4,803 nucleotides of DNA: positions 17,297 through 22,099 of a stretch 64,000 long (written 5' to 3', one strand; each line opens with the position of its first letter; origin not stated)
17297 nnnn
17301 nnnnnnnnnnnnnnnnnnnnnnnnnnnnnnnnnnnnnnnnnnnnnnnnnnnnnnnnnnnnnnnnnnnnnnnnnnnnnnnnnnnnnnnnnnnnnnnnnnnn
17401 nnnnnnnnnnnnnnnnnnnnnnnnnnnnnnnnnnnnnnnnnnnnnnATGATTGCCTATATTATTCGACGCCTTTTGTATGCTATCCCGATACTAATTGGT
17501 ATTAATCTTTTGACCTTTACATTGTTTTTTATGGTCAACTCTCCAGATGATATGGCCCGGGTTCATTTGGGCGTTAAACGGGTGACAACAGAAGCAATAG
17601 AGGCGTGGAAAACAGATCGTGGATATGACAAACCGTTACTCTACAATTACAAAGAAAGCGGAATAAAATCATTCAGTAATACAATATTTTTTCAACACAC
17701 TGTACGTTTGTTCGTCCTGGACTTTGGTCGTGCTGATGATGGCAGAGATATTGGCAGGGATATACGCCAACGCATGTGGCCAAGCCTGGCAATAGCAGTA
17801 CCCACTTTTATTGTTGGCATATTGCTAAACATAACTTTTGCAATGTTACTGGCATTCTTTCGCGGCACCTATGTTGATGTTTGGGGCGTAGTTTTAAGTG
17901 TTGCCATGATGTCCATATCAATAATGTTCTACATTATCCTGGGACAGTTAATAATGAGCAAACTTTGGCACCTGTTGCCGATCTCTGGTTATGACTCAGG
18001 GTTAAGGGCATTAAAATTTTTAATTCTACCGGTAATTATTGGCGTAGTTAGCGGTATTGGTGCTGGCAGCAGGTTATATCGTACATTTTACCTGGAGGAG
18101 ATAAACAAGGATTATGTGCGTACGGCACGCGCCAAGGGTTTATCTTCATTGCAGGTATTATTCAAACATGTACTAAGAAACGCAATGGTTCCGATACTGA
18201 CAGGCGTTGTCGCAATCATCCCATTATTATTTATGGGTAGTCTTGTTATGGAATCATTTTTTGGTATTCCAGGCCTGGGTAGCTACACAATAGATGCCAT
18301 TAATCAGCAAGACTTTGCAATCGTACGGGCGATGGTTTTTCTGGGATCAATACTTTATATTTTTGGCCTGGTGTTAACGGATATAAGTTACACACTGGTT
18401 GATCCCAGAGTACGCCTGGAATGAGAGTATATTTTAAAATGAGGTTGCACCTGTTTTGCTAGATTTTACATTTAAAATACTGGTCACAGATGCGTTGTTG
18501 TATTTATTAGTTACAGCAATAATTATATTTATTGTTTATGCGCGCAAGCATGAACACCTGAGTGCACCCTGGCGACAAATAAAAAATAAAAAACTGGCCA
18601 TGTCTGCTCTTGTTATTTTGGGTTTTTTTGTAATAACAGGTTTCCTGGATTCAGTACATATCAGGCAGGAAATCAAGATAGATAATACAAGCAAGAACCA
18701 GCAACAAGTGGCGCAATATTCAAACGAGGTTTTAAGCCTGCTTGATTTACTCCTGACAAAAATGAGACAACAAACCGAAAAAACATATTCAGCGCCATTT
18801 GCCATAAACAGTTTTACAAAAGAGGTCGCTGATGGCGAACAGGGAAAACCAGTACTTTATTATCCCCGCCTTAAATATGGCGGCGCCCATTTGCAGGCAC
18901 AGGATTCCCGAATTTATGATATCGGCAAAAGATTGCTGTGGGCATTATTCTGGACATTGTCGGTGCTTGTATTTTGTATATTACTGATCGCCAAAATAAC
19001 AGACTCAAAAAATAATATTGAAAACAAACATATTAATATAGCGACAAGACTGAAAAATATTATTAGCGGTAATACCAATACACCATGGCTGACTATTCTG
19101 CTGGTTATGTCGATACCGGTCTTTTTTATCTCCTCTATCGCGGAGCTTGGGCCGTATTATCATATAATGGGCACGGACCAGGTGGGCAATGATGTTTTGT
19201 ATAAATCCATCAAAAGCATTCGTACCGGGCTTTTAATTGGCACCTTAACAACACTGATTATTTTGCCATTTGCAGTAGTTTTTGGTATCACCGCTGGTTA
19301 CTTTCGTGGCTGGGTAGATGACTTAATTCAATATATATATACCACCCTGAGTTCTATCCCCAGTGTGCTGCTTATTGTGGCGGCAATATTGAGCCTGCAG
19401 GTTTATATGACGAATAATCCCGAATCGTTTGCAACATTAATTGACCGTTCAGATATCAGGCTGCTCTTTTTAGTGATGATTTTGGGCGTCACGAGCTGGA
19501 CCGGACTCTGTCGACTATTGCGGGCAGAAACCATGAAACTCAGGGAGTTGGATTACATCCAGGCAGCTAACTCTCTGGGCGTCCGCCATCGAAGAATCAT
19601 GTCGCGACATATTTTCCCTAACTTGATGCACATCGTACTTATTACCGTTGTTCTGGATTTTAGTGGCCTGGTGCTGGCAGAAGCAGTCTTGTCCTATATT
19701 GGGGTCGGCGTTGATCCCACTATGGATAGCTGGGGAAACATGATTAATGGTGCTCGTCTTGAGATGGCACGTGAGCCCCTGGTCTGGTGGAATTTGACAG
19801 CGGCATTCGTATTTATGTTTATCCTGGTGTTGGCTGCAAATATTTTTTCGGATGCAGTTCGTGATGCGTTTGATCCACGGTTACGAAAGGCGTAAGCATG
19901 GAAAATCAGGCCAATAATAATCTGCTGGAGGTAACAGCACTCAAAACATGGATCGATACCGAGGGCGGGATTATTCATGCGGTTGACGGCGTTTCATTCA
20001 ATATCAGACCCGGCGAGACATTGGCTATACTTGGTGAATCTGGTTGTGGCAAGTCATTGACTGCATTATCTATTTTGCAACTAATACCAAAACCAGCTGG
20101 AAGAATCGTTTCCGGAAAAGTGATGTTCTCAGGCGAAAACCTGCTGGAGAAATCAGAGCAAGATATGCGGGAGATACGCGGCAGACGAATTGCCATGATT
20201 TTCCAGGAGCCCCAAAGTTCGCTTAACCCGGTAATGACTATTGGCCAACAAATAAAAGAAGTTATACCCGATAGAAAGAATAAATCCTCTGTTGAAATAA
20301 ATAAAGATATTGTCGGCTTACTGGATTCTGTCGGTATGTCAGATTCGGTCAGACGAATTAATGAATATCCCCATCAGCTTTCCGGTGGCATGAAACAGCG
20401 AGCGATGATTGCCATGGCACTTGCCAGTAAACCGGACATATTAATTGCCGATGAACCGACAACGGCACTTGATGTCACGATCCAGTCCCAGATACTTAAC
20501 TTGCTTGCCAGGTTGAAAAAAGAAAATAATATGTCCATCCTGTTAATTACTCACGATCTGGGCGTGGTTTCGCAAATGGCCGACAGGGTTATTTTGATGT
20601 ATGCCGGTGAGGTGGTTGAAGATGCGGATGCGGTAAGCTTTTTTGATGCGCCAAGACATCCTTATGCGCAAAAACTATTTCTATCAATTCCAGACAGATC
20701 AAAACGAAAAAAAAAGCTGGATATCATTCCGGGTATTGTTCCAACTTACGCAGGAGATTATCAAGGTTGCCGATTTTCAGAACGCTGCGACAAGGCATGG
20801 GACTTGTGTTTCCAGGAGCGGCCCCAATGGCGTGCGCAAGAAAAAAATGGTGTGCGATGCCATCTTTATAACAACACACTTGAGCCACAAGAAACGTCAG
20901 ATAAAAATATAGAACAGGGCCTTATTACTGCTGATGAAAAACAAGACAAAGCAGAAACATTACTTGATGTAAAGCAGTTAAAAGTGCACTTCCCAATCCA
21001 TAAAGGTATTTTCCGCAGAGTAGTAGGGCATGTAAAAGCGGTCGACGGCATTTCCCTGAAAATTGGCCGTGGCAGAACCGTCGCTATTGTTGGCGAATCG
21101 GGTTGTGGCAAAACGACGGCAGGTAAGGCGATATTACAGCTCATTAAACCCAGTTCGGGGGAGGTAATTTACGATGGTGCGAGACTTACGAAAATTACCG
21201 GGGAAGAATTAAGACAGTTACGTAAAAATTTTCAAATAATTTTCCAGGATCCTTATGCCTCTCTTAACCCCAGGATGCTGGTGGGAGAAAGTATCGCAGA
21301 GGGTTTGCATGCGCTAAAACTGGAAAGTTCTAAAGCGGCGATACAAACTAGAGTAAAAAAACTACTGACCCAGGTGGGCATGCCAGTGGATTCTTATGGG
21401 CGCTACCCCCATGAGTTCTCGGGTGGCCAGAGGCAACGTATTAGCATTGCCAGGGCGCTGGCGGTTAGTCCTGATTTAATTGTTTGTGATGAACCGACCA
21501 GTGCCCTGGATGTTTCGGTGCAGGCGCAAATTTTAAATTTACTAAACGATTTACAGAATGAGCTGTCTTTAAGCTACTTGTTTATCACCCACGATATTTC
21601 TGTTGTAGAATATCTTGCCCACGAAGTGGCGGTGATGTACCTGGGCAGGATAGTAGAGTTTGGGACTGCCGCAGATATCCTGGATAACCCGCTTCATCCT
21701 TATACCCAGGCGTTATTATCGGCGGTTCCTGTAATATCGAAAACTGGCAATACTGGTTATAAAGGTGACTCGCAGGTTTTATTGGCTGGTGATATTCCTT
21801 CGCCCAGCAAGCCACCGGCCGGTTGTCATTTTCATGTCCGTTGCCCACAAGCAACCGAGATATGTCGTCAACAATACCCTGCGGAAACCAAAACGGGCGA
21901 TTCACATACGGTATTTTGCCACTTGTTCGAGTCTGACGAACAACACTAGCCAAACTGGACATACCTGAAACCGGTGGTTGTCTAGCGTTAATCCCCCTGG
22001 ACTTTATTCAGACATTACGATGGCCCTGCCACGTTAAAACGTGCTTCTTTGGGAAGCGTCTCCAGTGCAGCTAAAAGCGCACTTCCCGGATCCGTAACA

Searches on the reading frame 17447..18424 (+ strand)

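Call 67: search_protein_families(library=pfam, proteins=[window:17447-18424:+], max_evalue=0.00001)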
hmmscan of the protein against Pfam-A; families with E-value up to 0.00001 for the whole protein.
window:17447-18424:+ (325 aa): 2 families
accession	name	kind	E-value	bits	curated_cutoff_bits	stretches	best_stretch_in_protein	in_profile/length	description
PF00528.27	BPD_transp_1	-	3e-32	112.3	26.4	1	129-323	2-183/184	Binding-protein-dependent transport system inner membrane component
PF19300.4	BPD_transp_1_N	-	2.4e-08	34.6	23.8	1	1-70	1-67/114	Binding-prot-dependent transport system membrane comp, N-term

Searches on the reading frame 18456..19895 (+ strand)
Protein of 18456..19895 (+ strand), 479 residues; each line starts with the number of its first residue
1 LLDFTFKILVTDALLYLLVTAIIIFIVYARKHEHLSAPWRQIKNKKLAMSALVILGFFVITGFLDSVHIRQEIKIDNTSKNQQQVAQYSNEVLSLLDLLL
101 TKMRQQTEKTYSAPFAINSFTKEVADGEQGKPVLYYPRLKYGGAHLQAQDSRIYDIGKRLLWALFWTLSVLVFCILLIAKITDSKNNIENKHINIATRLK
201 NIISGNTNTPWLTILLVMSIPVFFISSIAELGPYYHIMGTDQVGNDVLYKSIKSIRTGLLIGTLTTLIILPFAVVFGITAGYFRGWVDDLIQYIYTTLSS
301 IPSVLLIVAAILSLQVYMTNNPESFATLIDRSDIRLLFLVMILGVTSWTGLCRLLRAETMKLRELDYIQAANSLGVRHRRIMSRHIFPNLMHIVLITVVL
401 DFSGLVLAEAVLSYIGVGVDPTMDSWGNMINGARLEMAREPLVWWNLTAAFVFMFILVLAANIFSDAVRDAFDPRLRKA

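Call 67: search_protein_families(library=pfam, proteins=[window:18456-19895:+], max_evalue=0.00001)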
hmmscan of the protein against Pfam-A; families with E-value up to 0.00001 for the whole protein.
window:18456-19895:+ (479 aa): 1 family
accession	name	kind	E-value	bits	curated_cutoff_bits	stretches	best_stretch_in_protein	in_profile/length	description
PF00528.27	BPD_transp_1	-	6.3e-28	98.2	26.4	1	273-478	1-184/184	Binding-protein-dependent transport system inner membrane component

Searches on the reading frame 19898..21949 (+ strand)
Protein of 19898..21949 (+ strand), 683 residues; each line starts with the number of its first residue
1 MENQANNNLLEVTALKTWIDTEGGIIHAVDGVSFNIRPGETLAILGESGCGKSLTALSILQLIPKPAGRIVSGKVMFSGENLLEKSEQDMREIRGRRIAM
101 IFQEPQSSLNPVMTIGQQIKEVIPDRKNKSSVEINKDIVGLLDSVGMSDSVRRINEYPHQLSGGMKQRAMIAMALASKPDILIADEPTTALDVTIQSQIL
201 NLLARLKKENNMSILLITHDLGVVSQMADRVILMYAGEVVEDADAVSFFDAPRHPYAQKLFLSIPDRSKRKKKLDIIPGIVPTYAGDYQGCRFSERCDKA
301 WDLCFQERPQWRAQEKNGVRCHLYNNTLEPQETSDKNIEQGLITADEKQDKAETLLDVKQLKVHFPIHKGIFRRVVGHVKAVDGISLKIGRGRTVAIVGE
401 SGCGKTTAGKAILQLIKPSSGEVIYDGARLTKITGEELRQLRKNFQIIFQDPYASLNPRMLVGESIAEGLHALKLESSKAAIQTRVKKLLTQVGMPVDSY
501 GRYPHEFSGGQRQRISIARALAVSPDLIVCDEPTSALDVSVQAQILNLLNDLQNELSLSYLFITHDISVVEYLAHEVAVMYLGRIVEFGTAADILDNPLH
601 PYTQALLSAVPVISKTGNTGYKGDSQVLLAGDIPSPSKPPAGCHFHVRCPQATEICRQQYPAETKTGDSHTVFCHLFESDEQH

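Call 67: search_protein_families(library=pfam, proteins=[window:19898-21949:+], max_evalue=0.00001)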
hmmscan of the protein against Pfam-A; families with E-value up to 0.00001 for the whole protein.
window:19898-21949:+ (683 aa): 7 families
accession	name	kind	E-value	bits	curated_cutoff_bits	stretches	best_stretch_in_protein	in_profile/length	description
PF00005.33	ABC_tran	-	2.9e-65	219.4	25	2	383-535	2-137/137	ABC transporter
PF08352.17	oligo_HPY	-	5.1e-35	120.1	27.1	2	586-656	1-65/65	Oligopeptide/dipeptide transporter, C-terminal region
PF13304.12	AAA_21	-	8.3e-14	52.8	27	1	115-224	186-303/304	AAA domain, putative AbiEii toxin, Type IV TA system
PF02463.25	SMC_N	-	1.4e-13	51.2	40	1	42-235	27-212/220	RecF/RecN/SMC N terminal domain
PF13401.12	AAA_22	-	2.9e-09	37.8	27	0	394-555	7-113/130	AAA domain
PF00004.35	AAA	-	4.6e-06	27.6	21.2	0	397-449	3-54/131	ATPase family associated with various cellular activities (AAA)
PF13191.12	AAA_16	-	7.9e-06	26.9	32.6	0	389-431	21-63/167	AAA ATPase domain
